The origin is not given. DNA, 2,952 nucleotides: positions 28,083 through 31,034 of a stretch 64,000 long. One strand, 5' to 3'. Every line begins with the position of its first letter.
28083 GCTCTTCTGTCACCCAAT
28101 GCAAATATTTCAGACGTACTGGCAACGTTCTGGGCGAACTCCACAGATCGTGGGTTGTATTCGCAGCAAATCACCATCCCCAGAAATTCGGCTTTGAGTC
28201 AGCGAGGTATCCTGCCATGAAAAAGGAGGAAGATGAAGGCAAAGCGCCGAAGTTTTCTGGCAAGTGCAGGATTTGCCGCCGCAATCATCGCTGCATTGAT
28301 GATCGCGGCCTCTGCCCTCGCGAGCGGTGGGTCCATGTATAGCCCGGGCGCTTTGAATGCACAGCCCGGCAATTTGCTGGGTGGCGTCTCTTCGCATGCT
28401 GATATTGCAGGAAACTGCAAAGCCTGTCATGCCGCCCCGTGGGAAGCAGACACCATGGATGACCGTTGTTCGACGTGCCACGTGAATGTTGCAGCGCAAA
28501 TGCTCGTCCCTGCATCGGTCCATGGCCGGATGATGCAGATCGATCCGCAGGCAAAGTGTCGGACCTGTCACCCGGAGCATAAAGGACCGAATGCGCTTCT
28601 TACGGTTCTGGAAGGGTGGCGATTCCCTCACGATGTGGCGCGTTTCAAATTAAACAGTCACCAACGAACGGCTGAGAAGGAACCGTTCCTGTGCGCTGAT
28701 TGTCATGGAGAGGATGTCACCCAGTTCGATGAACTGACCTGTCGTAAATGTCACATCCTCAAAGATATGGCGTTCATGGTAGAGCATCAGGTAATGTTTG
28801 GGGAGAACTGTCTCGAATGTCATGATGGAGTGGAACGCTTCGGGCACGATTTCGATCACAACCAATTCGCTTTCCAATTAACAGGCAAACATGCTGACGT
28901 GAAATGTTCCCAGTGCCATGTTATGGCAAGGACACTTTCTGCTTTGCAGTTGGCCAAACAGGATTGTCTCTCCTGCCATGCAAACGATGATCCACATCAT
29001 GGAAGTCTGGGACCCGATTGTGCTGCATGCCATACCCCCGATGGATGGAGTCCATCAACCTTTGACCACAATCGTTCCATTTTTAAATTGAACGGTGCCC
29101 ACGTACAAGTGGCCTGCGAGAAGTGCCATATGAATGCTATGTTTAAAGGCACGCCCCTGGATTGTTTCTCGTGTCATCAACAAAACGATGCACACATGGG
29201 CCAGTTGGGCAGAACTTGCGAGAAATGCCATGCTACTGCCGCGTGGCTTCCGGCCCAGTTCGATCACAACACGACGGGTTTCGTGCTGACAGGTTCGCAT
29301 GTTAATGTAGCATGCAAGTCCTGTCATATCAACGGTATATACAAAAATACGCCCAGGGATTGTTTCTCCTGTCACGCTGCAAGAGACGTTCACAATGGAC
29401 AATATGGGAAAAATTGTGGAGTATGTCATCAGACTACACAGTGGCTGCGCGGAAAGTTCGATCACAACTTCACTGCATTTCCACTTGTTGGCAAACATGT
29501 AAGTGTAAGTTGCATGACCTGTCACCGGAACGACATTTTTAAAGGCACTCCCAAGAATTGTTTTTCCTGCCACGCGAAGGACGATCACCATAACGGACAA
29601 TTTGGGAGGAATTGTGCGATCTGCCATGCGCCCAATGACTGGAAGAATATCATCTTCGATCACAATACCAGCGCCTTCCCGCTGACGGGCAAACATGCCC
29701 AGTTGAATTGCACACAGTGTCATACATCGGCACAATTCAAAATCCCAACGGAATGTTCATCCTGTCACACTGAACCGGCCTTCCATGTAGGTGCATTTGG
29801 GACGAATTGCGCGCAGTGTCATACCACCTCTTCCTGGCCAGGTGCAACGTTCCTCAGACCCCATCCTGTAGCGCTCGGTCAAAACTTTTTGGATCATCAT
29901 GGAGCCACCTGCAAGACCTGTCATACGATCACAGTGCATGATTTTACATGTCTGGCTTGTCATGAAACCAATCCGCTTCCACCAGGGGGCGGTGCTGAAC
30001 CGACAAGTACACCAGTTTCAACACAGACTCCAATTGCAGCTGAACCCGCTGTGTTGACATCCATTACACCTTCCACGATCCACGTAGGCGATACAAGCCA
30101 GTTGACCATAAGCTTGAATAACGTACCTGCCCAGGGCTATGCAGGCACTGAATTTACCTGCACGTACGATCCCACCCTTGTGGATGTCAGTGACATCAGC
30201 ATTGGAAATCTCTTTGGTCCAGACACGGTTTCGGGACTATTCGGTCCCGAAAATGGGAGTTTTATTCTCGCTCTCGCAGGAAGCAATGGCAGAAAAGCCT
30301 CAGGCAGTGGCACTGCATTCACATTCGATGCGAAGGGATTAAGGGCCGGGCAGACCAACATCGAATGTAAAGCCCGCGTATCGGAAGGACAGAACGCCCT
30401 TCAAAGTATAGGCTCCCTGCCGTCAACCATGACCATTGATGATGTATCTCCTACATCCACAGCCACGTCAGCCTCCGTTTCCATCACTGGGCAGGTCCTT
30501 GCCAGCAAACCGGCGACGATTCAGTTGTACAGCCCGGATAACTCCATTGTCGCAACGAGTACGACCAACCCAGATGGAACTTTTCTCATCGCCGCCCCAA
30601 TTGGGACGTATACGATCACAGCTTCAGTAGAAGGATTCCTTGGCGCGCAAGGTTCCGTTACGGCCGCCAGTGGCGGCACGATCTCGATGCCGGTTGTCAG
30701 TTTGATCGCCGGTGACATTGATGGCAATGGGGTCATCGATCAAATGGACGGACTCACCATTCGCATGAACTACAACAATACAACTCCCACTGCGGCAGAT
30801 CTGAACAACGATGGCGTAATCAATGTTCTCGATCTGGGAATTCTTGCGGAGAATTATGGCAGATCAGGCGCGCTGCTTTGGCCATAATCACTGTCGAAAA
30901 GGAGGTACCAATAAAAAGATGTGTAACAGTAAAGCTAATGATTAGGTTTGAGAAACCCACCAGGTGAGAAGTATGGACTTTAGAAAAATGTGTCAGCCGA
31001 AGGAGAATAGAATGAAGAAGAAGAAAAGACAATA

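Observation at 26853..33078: Operon coupling a 23-heme cytochrome to cohesin and dockerin modules: candidate cellulosome-style extracellular electron-transfer scaffold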

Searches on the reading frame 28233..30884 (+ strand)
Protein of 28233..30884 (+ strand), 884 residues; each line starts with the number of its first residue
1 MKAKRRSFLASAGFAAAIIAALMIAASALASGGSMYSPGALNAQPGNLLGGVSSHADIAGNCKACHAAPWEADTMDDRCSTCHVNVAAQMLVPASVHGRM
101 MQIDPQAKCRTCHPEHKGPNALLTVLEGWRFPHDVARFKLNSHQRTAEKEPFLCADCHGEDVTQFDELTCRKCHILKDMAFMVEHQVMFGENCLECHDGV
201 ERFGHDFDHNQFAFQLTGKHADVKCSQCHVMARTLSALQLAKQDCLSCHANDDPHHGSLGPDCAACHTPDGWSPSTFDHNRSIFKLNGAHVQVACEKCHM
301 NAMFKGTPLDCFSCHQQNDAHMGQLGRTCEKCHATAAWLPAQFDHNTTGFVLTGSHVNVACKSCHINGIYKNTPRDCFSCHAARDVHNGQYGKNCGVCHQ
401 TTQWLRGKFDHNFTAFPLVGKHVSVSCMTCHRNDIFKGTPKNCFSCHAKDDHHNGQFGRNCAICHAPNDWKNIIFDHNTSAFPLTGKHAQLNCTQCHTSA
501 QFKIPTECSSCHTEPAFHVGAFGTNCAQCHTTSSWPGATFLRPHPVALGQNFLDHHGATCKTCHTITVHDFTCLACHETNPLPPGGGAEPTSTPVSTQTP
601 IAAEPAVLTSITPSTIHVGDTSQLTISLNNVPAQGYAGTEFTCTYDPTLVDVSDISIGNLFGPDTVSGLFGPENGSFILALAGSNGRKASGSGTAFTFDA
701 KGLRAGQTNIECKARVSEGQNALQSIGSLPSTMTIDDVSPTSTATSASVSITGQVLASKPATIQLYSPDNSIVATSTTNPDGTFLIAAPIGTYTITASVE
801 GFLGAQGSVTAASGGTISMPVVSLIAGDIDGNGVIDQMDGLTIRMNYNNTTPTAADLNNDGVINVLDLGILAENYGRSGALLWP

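Call 3: search_protein_families(library=pfam, proteins=[window:28233-30884:+], max_evalue=1)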
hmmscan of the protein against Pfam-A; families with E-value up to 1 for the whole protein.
window:28233-30884:+ (884 aa): 11 families
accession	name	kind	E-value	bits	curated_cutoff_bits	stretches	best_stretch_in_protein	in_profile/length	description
PF14522.11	Cytochrome_C7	-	2.9e-22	78.7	24.8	7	385-447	6-66/67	Cytochrome c7 and related cytochrome c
PF14537.11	Cytochrom_c3_2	-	7.4e-18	65.2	25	3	55-118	2-69/79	Cytochrome c3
PF00963.24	Cohesin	-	3e-08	34.4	24.1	1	613-728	7-130/139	Cohesin domain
PF02085.21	Cytochrom_CIII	-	1.5e-07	32.1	22.9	2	54-118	27-87/101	Class III cytochrome C family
PF13620.12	CarboxypepD_reg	-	5.3e-07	30.3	32.3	1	760-817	16-75/82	Carboxypeptidase regulatory-like domain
PF00404.24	Dockerin_1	-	1.2e-05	25.9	22.9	1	826-871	1-52/57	Dockerin type I domain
PF13517.12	FG-GAP_3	-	0.0057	17.7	26.9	0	845-864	39-58/61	FG-GAP-like repeat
PF13715.12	CarbopepD_reg_2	-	0.0064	16.9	32.2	1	775-818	27-71/88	CarboxypepD_reg-like domain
PF17936.7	Big_6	-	0.1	13.3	27.6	1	745-787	11-51/83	Bacterial Ig domain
PF14686.12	fn3_3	-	0.28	11.4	24.4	1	778-818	31-74/75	Polysaccharide lyase family 4, domain II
PF13202.12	EF-hand_5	-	0.44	10.6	25.9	0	854-867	7-20/25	EF hand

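Call 10: find_homologous_proteins(query=window:28233-30884:+)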
Query window:28233-30884:+ (884 aa): 4381 proteins with E <= 0.001 among 8000 candidates; the best 120 are listed.
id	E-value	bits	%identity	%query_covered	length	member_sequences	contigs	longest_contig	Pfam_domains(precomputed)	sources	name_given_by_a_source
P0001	0.0e+0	2097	100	100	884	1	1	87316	PF14537.12,PF00404.25,PF00963.25,PF13620.13,PF02085.22,PF14522.12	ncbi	-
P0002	0.0e+0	1822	45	69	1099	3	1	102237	PF14537.12,PF12511.14,PF02085.22,PF14522.12,PF22113.2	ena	-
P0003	0.0e+0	1772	55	75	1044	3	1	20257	PF14537.12,PF02085.22,PF14522.12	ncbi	-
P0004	0.0e+0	1641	65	96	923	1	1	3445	PF14537.12,PF00963.25,PF13620.13,PF02085.22,PF14522.12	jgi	jgi:putative hemolysin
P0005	0.0e+0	1607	40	59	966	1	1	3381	PF14537.12,PF20274.5,PF02085.22,PF14522.12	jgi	jgi:hypothetical protein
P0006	0.0e+0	1598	75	100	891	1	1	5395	PF14537.12,PF00404.25,PF00963.25,PF13620.13,PF02085.22,PF14522.12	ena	-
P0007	0.0e+0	1593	75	100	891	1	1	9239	PF14537.12,PF00404.25,PF00963.25,PF13620.13,PF02085.22,PF14522.12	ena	-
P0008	0.0e+0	1554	73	100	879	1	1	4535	PF14537.12,PF00404.25,PF00963.25,PF13620.13,PF02085.22,PF14522.12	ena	-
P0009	0.0e+0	1553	73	100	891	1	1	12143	PF14537.12,PF00404.25,PF00963.25,PF13620.13,PF02085.22,PF14522.12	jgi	-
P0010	0.0e+0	1552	54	98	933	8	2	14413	PF14537.12,PF13715.13,PF00404.25,PF00963.25,PF13620.13,PF02085.22,PF14522.12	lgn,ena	-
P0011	0.0e+0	1546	72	100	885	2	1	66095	PF14537.12,PF00404.25,PF00963.25,PF13620.13,PF02085.22,PF14522.12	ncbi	ncbi:MAG: cytochrome c3 family protein [Chloroflexota bacterium]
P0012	0.0e+0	1542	73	100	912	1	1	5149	PF14537.12,PF00404.25,PF00963.25,PF13620.13,PF02085.22,PF14522.12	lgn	-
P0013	0.0e+0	1519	60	66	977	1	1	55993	PF14537.12,PF02085.22,PF14522.12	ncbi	-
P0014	0.0e+0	1516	73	96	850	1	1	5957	PF14537.12,PF00404.25,PF00963.25,PF13620.13,PF02085.22,PF14522.12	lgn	-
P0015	0.0e+0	1513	55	61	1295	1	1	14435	PF14537.12,PF02085.22,PF14522.12,PF22113.2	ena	-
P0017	0.0e+0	1502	70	100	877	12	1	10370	PF14537.12,PF00404.25,PF00963.25,PF13620.13,PF02085.22,PF14522.12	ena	-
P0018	0.0e+0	1500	71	100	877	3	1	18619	PF14537.12,PF00963.25,PF13620.13,PF02085.22,PF14522.12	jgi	-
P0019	0.0e+0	1487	70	100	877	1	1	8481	PF14537.12,PF00404.25,PF00963.25,PF13620.13,PF02085.22,PF14522.12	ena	-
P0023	0.0e+0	1460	69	100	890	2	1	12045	PF14537.12,PF00404.25,PF00963.25,PF02085.22,PF14522.12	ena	-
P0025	0.0e+0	1454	70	96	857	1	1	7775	PF14537.12,PF00404.25,PF00963.25,PF13620.13,PF02085.22,PF14522.12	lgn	-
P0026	0.0e+0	1437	69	96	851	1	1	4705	PF14537.12,PF00404.25,PF00963.25,PF13620.13,PF02085.22,PF14522.12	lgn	-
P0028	0.0e+0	1432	68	100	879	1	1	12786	PF14537.12,PF13715.13,PF00404.25,PF00963.25,PF13620.13,PF02085.22,PF14522.12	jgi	-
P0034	0.0e+0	1397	66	100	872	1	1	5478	PF14537.12,PF00404.25,PF00963.25,PF13620.13,PF02085.22,PF14522.12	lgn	-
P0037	0.0e+0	1373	54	65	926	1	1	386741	PF14537.12,PF03264.20,PF02085.22,PF14522.12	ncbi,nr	ncbi:MAG: NapC/NirT family cytochrome c [Chloroflexi bacterium]|nr:NapC/NirT family cytochrome c [Ch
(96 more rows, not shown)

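Call 11: find_encoding_contigs(protein=P0001, flank=10000, max_places=3)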
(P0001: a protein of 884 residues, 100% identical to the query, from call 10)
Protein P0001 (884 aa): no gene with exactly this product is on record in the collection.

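Call 12: find_encoding_contigs(protein=P0011, flank=10000, max_places=3)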
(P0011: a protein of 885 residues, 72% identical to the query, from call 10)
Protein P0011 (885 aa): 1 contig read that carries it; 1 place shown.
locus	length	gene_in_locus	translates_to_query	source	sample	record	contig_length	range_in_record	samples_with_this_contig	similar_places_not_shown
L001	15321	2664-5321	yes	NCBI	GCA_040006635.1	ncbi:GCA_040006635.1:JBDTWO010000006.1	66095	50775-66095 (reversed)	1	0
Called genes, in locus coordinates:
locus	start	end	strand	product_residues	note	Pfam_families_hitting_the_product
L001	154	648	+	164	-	-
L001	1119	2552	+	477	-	PF07992:Pyr_redox_2, PF13738:Pyr_redox_3, PF00070:Pyr_redox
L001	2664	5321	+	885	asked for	PF02085:Cytochrom_CIII (weak), PF14537:Cytochrom_c3_2 (faint), PF14522:Cytochrome_C7 (faint), PF00404:Dockerin_1 (faint), PF00963:Cohesin, PF13620:CarboxypepD_reg (weak)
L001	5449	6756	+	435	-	PF13620:CarboxypepD_reg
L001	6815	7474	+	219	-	PF00963:Cohesin (weak)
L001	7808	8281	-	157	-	-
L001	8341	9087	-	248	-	-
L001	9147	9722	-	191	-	PF04140:ICMT, PF04191:PEMT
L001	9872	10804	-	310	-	PF00248:Aldo_ket_red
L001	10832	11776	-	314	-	PF03881:Fructosamin_kin, PF01636:APH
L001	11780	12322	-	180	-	PF13521:AAA_28 (weak)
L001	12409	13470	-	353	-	PF02811:PHP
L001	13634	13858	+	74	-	PF03840:SecG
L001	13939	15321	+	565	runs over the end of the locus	PF00496:SBP_bac_5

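Call 13: find_encoding_contigs(protein=P0010, flank=8000, max_places=2)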
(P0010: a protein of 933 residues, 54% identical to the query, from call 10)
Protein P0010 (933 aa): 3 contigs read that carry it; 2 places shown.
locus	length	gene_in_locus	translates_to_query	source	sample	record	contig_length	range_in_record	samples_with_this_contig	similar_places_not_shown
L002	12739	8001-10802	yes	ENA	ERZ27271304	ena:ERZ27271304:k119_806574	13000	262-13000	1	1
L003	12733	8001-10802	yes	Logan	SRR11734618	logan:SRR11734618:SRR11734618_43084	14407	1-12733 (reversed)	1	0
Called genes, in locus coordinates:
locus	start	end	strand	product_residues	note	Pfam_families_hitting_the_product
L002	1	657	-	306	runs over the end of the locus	?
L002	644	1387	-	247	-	PF02463:SMC_N (faint), PF00005:ABC_tran, PF13304:AAA_21 (faint)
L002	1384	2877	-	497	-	PF25917:BSH_RND, PF25954:Beta-barrel_RND_2 (faint), PF25990:Beta-barrel_YknX (faint), PF25967:RND-MFP_C, PF25989:YknX_C, PF25975:CzcB_C (weak)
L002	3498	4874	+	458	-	PF00963:Cohesin (weak), PF13620:CarboxypepD_reg (weak)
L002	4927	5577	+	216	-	PF00963:Cohesin (weak)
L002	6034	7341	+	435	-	PF07992:Pyr_redox_2, PF13738:Pyr_redox_3 (weak), PF00070:Pyr_redox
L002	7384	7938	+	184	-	PF01292:Ni_hydr_CYTB (faint)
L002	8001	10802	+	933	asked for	PF02085:Cytochrom_CIII (weak), PF14522:Cytochrome_C7 (faint), PF14537:Cytochrom_c3_2 (faint), PF00963:Cohesin, PF13620:CarboxypepD_reg, PF13715:CarbopepD_reg_2 (faint), PF00404:Dockerin_1 (weak)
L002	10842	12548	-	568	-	-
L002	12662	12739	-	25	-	?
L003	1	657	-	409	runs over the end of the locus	PF12704:MacB_PCD, PF02687:FtsX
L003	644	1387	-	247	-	PF02463:SMC_N (faint), PF00005:ABC_tran, PF13304:AAA_21 (faint)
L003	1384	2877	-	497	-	PF25917:BSH_RND, PF25954:Beta-barrel_RND_2 (faint), PF25990:Beta-barrel_YknX (faint), PF25967:RND-MFP_C, PF25989:YknX_C, PF25975:CzcB_C (weak)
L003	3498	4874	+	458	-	PF00963:Cohesin (weak), PF13620:CarboxypepD_reg (weak)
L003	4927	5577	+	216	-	PF00963:Cohesin (weak)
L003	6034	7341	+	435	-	PF07992:Pyr_redox_2, PF13738:Pyr_redox_3 (weak), PF00070:Pyr_redox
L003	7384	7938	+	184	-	PF01292:Ni_hydr_CYTB (faint)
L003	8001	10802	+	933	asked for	PF02085:Cytochrom_CIII (weak), PF14522:Cytochrome_C7 (faint), PF14537:Cytochrom_c3_2 (faint), PF00963:Cohesin, PF13620:CarboxypepD_reg, PF13715:CarbopepD_reg_2 (faint), PF00404:Dockerin_1 (weak)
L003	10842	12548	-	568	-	-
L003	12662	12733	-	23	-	?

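Call 14: find_encoding_contigs(protein=P0018, flank=8000, max_places=2)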
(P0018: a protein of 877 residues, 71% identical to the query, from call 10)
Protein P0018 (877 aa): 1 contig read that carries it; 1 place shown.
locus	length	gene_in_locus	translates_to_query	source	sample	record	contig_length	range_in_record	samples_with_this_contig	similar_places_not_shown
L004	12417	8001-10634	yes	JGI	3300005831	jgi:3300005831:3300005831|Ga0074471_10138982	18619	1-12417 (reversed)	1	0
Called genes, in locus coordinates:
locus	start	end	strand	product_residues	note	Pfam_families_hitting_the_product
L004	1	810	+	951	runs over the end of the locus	-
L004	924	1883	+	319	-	PF03781:FGE-sulfatase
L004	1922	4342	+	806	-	PF07494:Reg_prop (faint), PF16819:DUF5074 (faint), PF23754:Beta-prop_IP5PC_F (faint), PF08450:SGL (faint)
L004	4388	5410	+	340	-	PF03130:HEAT_PBS (faint), PF13646:HEAT_2 (weak)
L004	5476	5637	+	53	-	-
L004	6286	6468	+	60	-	-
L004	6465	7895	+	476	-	PF07992:Pyr_redox_2, PF13738:Pyr_redox_3, PF00070:Pyr_redox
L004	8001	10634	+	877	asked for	PF02085:Cytochrom_CIII (faint), PF14522:Cytochrome_C7 (faint), PF14537:Cytochrom_c3_2 (faint), PF00963:Cohesin (weak), PF13620:CarboxypepD_reg (weak)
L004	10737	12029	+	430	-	PF00963:Cohesin (weak), PF13620:CarboxypepD_reg (weak)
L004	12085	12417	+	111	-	?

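Call 15: find_encoding_contigs(protein=P0028, flank=8000, max_places=2)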
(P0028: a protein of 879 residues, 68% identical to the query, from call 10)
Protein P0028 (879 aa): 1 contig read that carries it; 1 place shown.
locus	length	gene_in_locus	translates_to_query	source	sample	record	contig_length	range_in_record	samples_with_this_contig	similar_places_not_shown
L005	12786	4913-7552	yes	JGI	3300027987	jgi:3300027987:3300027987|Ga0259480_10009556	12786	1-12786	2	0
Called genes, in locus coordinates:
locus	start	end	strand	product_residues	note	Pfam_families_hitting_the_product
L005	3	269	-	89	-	?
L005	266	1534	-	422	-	PF00291:PALP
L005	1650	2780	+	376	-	PF00990:GGDEF, PF22335:Cas10-Cmr2_palm2 (faint), PF00990:GGDEF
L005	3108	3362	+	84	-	PF13534:Fer4_17 (faint), PF13484:Fer4_16 (faint), PF12797:Fer4_2 (faint), PF00037:Fer4 (faint), PF12837:Fer4_6 (faint), PF13237:Fer4_10, PF12838:Fer4_7 (weak), PF13187:Fer4_9, +1 more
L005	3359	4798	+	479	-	PF07992:Pyr_redox_2, PF13738:Pyr_redox_3 (weak), PF00070:Pyr_redox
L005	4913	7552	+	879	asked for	PF02085:Cytochrom_CIII (faint), PF14522:Cytochrome_C7 (faint), PF14537:Cytochrom_c3_2 (faint), PF00963:Cohesin (weak), PF13620:CarboxypepD_reg, PF13715:CarbopepD_reg_2 (weak), PF00404:Dockerin_1 (weak)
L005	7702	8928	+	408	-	PF00963:Cohesin, PF13620:CarboxypepD_reg (weak)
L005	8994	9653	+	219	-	PF00963:Cohesin (weak)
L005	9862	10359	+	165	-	-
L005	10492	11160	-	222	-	PF13279:4HBT_2, PF01643:Acyl-ACP_TE, PF20791:Acyl-ACP_TE_C (weak), PF13279:4HBT_2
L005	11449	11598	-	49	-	-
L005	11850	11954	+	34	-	-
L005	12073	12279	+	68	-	PF00196:GerE, PF08281:Sigma70_r4_2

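Call 19: search_protein_families(library=ncbifam, proteins=[window:28233-30884:+], max_evalue=0.1)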
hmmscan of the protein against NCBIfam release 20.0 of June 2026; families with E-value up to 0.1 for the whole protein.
window:28233-30884:+ (884 aa): 2 families
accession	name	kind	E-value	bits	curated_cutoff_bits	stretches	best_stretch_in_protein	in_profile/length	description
TIGR03508.1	decahem_SO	subfamily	0.0001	21.9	192.2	1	77-334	3-249/258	DmsE family decaheme c-type cytochrome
NF045713.1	CxxCH_16_HmcA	equivalog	0.0074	14.9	400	2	393-470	319-391/541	sulfate respiration complex hexadecaheme cytochrome HmcA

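Call 34: search_solved_structures(query=window:28233-30884:+, max_evalue=0.01, show_alignments=1)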
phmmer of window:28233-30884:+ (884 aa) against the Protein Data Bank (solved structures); distinct sequences matched with E-value up to 0.01: 7.
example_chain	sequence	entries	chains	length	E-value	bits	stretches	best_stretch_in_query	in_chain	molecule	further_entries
2y3n_B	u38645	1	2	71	7.4e-05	24.3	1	825-878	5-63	CELLULOSOMAL FAMILY-48 PROCESSIVE GLYCOSIDE HYDROLASE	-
8x39_A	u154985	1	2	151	0.00058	21.3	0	823-873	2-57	Serine protease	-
8x3a_A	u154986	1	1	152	0.0006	21.3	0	823-873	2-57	Serine protease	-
3kcp_A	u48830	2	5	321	0.0006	21.2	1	617-878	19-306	Cellulosomal-scaffolding protein A | Cellulosome anchoring protein cohesin region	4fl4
5lxv_A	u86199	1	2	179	0.00068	21.1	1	609-663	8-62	Scaffoldin C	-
2jnk_A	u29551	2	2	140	0.0044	18.4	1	822-870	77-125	Hyalurononglucosaminidase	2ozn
1aoh_A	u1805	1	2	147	0.0044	18.4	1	615-662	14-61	Cellulosomal-scaffolding protein A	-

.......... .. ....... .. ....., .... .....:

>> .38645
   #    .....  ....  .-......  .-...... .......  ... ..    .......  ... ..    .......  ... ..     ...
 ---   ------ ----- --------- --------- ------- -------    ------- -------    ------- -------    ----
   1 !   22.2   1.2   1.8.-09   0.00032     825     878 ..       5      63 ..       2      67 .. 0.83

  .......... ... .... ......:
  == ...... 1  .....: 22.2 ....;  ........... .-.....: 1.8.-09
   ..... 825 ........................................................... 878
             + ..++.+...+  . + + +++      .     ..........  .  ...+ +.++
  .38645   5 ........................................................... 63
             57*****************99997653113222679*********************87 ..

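Call 57: find_encoding_contigs(protein=P0013, flank=7000, max_places=1)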
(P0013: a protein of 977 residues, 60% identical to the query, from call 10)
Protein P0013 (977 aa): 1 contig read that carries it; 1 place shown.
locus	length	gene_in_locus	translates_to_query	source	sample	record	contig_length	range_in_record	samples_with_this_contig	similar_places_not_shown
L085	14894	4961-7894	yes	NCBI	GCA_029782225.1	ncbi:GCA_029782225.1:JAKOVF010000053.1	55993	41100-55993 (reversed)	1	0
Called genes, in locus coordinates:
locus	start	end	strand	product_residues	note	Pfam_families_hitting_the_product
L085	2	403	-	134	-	?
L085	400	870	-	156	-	PF13353:Fer4_12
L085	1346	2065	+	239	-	PF02811:PHP, PF13263:PHP_C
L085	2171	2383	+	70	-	PF00313:CSD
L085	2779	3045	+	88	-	PF12838:Fer4_7 (weak), PF13534:Fer4_17 (faint), PF13183:Fer4_8 (faint), PF13187:Fer4_9, PF12797:Fer4_2 (faint), PF00037:Fer4 (faint), PF12837:Fer4_6 (faint), PF13237:Fer4_10, +2 more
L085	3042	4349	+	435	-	PF07992:Pyr_redox_2, PF13738:Pyr_redox_3 (weak), PF00070:Pyr_redox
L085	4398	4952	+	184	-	PF01292:Ni_hydr_CYTB (faint)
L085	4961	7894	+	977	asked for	PF02085:Cytochrom_CIII (faint), PF14522:Cytochrome_C7 (faint), PF14537:Cytochrom_c3_2 (faint)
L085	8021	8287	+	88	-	PF12838:Fer4_7 (faint), PF13534:Fer4_17 (faint), PF12797:Fer4_2 (faint), PF00037:Fer4 (faint), PF12837:Fer4_6 (faint), PF13237:Fer4_10, PF12800:Fer4_4 (faint), PF13187:Fer4_9, +1 more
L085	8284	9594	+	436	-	PF07992:Pyr_redox_2, PF13738:Pyr_redox_3, PF00070:Pyr_redox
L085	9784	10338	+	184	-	PF01292:Ni_hydr_CYTB (weak)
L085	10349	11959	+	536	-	PF02085:Cytochrom_CIII (faint), PF14522:Cytochrome_C7 (faint), PF22113:Mtrc-MtrF_II-IV_dom (faint), PF14537:Cytochrom_c3_2 (faint)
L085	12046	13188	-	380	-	PF07478:Dala_Dala_lig_C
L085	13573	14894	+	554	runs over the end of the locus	PF02874:ATP-synt_ab_N, PF00006:ATP-synt_ab, PF00306:ATP-synt_ab_C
